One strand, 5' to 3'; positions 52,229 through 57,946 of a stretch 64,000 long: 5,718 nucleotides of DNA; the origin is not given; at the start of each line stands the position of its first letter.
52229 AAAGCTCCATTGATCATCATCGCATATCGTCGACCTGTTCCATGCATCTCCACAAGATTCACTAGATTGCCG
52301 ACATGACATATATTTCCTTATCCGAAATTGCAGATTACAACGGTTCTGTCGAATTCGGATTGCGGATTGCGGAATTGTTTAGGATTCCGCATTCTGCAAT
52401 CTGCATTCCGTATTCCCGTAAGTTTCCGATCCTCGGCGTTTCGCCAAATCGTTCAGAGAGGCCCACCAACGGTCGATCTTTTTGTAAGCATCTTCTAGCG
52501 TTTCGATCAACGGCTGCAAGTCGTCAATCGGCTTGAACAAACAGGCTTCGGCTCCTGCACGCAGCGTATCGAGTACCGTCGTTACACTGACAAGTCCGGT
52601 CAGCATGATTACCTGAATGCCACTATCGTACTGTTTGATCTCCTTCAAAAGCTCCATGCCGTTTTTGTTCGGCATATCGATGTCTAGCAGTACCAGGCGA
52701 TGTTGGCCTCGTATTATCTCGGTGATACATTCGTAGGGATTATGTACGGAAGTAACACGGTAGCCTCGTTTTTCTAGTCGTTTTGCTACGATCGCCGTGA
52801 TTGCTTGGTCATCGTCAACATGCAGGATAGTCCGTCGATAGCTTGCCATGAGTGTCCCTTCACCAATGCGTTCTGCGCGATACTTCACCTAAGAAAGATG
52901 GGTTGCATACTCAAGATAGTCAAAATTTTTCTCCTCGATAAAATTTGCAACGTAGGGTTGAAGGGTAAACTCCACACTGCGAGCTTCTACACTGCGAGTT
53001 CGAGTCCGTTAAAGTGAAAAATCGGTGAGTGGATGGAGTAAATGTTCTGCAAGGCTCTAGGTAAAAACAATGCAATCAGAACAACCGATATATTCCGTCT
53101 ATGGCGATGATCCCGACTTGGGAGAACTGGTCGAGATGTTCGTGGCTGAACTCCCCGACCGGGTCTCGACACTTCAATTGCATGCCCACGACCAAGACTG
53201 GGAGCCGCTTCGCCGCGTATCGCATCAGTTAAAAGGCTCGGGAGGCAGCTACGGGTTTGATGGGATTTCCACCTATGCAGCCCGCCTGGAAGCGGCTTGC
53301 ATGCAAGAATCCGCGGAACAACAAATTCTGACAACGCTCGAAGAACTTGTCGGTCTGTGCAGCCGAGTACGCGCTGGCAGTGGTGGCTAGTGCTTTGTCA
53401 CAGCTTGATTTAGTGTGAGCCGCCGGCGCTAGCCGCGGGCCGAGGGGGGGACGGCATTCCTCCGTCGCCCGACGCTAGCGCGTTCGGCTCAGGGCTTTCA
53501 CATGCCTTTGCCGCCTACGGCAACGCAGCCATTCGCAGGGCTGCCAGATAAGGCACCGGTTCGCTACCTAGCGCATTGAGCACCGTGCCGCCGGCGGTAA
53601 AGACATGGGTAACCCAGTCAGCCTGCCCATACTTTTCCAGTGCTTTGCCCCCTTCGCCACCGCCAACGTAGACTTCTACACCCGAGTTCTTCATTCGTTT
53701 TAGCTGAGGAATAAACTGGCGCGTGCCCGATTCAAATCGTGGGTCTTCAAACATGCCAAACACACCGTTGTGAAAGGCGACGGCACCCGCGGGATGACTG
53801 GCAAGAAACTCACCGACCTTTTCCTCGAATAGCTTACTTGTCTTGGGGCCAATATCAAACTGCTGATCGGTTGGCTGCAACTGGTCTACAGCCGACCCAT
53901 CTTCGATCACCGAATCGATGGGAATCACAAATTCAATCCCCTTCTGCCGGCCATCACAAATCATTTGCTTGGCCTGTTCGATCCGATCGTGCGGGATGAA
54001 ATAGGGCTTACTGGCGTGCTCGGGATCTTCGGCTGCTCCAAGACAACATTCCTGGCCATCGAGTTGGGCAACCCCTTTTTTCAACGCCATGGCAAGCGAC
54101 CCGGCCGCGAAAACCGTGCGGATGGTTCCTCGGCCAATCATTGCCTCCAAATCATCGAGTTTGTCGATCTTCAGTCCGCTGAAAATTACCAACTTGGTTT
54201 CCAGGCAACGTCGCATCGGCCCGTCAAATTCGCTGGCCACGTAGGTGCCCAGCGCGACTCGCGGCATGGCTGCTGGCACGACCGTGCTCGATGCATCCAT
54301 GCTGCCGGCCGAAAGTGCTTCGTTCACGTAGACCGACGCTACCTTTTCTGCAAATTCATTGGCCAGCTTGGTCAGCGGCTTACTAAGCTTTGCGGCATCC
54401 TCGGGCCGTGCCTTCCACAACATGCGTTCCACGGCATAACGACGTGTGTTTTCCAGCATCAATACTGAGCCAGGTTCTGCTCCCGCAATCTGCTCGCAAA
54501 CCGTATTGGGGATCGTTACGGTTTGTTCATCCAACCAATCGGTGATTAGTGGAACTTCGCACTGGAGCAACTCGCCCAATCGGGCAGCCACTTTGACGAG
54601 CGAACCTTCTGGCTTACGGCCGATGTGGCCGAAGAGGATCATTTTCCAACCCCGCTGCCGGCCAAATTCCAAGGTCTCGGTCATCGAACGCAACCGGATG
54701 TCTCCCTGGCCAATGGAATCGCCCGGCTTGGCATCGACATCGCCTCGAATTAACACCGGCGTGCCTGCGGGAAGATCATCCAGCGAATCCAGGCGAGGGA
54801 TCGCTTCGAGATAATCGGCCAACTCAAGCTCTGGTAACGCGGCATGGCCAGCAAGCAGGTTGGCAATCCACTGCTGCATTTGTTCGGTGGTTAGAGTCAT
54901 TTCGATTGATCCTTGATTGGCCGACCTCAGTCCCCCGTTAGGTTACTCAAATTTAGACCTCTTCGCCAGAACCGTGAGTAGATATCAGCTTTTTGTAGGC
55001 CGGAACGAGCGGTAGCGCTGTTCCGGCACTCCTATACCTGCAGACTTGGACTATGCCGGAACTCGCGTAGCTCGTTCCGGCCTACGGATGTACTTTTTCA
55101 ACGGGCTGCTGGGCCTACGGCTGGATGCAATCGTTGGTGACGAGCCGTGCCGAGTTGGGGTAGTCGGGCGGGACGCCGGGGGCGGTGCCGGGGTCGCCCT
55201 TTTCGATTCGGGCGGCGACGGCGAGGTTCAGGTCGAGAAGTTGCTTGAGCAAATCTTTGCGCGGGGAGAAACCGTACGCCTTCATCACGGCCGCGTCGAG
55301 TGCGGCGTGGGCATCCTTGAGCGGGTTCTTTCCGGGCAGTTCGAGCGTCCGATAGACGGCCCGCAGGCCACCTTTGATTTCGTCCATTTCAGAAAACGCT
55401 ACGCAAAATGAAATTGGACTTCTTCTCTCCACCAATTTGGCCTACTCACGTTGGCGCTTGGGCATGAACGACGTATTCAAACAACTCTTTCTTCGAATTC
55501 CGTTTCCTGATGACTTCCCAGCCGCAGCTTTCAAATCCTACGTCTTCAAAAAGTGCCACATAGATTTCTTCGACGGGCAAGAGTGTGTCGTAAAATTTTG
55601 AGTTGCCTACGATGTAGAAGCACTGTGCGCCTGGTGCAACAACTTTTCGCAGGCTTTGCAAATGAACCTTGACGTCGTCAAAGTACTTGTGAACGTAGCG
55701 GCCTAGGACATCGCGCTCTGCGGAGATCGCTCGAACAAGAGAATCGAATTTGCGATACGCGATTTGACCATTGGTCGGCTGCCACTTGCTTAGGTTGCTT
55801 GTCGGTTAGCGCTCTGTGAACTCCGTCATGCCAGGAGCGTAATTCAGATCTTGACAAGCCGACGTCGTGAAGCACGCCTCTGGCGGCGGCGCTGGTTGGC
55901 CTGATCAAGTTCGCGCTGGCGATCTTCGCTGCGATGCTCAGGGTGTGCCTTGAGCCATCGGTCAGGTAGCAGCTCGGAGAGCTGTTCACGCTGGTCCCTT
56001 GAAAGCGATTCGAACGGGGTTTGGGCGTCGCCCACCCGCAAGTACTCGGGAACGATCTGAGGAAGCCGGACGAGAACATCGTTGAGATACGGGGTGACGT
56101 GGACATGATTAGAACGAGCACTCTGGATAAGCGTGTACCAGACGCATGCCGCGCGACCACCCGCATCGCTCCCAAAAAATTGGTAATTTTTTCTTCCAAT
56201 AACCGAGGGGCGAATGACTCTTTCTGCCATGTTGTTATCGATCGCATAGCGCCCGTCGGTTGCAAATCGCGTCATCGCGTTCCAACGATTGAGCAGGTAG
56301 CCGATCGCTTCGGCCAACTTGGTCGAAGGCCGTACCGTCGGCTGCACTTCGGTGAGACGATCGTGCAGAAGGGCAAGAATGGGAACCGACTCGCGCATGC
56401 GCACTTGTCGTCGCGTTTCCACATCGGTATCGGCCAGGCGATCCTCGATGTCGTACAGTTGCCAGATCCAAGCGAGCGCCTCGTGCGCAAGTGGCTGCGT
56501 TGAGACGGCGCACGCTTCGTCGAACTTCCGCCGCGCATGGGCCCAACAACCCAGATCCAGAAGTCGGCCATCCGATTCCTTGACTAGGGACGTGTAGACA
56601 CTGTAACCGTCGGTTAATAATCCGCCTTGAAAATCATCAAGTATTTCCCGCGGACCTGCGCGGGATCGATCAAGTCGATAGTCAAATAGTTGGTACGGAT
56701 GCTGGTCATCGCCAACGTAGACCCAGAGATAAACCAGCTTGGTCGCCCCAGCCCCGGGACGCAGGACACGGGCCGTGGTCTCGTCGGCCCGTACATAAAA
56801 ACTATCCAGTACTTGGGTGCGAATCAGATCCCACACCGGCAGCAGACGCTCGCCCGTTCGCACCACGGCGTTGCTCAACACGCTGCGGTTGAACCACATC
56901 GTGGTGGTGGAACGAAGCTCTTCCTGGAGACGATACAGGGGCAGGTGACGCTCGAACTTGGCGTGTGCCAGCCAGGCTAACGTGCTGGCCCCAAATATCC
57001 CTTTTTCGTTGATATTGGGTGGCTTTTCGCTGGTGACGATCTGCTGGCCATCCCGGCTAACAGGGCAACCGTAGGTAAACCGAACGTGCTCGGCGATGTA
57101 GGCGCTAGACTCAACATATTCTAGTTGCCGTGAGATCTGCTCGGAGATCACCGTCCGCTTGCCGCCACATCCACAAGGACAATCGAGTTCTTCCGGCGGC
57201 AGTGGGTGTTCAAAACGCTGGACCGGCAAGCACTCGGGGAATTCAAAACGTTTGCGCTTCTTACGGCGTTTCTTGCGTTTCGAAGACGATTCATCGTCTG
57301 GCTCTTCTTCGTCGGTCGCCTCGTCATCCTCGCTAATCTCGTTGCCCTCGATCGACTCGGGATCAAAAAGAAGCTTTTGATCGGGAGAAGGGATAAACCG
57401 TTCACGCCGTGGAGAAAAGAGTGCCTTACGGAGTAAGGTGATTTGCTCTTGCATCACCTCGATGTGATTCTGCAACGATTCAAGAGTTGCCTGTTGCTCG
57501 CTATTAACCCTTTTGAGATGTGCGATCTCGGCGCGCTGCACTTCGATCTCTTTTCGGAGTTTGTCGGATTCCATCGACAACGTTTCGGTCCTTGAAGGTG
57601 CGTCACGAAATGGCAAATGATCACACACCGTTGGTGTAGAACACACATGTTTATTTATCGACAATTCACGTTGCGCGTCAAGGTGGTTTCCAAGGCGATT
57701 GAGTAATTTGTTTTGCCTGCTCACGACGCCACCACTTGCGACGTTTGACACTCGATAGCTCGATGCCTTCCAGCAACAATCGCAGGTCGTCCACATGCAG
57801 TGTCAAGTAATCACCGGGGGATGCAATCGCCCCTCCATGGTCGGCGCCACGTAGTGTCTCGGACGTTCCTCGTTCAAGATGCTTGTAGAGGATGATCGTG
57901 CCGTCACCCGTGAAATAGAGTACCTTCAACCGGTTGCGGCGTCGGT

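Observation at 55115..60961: Decayed MmeI-family (type IIL) restriction-modification locus: an amber stop, several frame changes, and an IS66 insertion with a clean 8 bp target duplication inside the methyltransferase region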

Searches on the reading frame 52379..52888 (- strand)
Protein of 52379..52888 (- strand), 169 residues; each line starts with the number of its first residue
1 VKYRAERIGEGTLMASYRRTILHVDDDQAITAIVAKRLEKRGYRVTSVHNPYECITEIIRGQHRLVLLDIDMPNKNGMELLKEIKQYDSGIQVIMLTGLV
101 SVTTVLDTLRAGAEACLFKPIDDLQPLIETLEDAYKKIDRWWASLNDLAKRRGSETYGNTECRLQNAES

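Call 44: search_protein_families(library=pfam, proteins=[window:52379-52888:-], max_evalue=0.001)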
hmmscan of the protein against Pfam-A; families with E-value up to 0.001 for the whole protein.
window:52379-52888:- (169 aa): 1 family
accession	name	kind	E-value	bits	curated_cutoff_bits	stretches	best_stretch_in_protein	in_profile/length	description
PF00072.30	Response_reg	-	3.8e-23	82.2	30.2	1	21-123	1-103/111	Response regulator receiver domain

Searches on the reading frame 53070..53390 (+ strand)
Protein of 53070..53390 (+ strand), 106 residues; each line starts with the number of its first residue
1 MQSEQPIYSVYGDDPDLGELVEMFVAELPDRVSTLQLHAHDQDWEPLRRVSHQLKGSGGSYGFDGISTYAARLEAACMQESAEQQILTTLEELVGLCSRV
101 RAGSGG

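Call 44: search_protein_families(library=pfam, proteins=[window:53070-53390:+], max_evalue=0.001)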
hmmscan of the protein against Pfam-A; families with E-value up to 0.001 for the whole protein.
window:53070-53390:+ (106 aa): 1 family
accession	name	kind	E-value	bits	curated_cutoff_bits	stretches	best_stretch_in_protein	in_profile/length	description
PF01627.28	Hpt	-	1.7e-15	57.5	24.6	1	19-102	1-83/84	Hpt domain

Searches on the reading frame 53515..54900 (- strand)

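Call 44: search_protein_families(library=pfam, proteins=[window:53515-54900:-], max_evalue=0.001)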
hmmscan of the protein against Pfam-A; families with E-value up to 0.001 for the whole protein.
window:53515-54900:- (461 aa): 1 family
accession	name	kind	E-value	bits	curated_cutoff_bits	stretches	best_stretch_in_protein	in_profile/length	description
PF00162.24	PGK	-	3.2e-49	168.3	27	1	45-444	7-376/379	Phosphoglycerate kinase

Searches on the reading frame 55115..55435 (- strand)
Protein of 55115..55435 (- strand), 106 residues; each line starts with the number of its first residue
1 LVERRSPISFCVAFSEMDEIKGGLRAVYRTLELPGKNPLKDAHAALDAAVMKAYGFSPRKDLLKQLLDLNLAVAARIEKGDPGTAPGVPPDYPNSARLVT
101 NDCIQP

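Call 3: search_protein_families(library=pfam, proteins=[window:55115-55435:-], max_evalue=0.1)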
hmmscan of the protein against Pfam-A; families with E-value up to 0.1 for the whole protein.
window:55115-55435:- (106 aa): 1 family
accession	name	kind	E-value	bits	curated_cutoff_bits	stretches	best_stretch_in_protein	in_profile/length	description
PF20467.3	MmeI_C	-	0.005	17.5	27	1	24-69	28-74/83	MmeI, C-terminal domain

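Call 7: search_protein_families(library=ncbifam, proteins=[window:55115-55435:-], max_evalue=0.1)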
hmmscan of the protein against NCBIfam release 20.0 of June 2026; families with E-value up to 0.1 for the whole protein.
window:55115-55435:- (106 aa): 0 families

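Call 22: search_protein_families(library=padloc, proteins=[window:55115-55435:-], max_evalue=0.1)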
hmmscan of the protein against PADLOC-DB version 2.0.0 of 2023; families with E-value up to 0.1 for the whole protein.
window:55115-55435:- (106 aa): 3 families
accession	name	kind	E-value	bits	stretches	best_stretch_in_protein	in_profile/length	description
PDLC03599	REase_MTase_IIG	-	9.1e-21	71.5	1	17-106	869-957/959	Type IIG restriction enzyme-methyltransferase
PDLC03627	REase_MTase_IIG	-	9.7e-06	21.6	1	39-95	987-1043/1136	Type IIG restriction enzyme-methyltransferase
PDLC03598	REase_MTase_IIG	-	0.023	10.5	1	36-64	867-898/912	Type IIG restriction enzyme-methyltransferase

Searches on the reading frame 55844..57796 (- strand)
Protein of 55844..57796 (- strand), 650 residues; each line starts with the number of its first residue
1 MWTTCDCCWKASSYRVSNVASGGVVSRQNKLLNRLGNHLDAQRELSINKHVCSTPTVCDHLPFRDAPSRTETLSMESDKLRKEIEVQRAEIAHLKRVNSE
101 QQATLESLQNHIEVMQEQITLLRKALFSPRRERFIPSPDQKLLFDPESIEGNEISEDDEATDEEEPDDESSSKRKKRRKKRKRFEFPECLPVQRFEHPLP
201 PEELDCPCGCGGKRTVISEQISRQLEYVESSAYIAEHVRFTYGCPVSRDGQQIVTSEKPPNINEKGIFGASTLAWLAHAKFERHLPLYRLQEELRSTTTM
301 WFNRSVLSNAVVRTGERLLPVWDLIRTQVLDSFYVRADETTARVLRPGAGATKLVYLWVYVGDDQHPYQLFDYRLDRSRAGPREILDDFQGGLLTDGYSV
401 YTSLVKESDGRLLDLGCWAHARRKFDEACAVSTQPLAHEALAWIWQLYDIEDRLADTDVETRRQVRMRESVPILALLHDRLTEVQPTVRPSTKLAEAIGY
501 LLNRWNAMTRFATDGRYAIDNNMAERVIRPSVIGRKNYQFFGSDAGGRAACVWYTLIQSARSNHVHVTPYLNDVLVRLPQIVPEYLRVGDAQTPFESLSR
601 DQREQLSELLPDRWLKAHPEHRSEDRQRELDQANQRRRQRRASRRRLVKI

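Call 3: search_protein_families(library=pfam, proteins=[window:55844-57796:-], max_evalue=0.1)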
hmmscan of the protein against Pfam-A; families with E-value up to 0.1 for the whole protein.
window:55844-57796:- (650 aa): 8 families
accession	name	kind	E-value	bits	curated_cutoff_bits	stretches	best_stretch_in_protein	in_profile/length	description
PF03050.20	DDE_Tnp_IS66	-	2.8e-83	280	23.1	1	265-548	1-283/284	Transposase IS66 family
PF13007.12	LZ_Tnp_IS66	-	4.4e-08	34.2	22.9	1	116-193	3-69/71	Transposase C of IS166 homeodomain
PF13005.12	zf-IS66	-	4e-07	30.8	27.3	1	206-245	4-43/46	zinc-finger binding domain of transposase IS66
PF13817.11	DDE_Tnp_IS66_C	-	0.00046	20.8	30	1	555-580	1-26/39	IS66 C-terminal element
PF10186.14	ATG14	-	0.00077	19.1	33.2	1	67-115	75-123/347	Vacuolar sorting 38 and autophagy-related subunit 14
PF07412.17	Geminin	-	0.0048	17.1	22.2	1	76-123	129-172/197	Geminin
PF17082.10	Spc29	-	0.0053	17.1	31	1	75-128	117-171/245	Spindle Pole Component 29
PF16574.10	CEP209_CC5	-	0.011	16.4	25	1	70-115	63-108/128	Coiled-coil region of centrosome protein CE290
